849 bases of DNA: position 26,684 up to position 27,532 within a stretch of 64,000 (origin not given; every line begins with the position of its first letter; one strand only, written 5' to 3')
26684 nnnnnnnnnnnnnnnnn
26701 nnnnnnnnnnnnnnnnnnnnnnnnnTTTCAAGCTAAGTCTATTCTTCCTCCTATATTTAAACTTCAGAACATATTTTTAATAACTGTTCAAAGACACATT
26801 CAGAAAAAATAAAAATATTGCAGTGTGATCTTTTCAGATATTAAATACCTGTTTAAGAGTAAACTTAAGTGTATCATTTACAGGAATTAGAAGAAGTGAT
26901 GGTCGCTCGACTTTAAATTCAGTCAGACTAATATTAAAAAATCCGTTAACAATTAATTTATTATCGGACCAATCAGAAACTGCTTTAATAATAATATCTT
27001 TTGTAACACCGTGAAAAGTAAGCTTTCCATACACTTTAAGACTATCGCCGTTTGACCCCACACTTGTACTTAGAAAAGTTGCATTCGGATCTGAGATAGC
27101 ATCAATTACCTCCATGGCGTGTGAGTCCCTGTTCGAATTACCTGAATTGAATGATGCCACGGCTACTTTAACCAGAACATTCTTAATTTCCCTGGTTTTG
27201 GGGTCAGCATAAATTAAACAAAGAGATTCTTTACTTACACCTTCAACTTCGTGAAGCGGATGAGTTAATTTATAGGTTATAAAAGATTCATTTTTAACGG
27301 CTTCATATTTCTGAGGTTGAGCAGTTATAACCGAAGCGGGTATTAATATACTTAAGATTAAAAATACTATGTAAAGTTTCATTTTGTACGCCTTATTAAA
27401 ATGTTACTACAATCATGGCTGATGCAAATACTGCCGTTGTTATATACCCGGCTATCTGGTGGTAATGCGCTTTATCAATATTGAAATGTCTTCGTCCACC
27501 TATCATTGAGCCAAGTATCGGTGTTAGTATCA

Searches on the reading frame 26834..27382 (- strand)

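Call 44: search_protein_families(library=ncbifam, proteins=[window:26834-27382:-], max_evalue=0.01)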
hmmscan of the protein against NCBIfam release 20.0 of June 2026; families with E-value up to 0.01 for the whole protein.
window:26834-27382:- (182 aa): 1 family
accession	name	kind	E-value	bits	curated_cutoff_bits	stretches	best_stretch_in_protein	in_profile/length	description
NF002994.0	PRK03757.1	equivalog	1.3e-13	51.1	232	1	11-135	12-140/191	YceI family protein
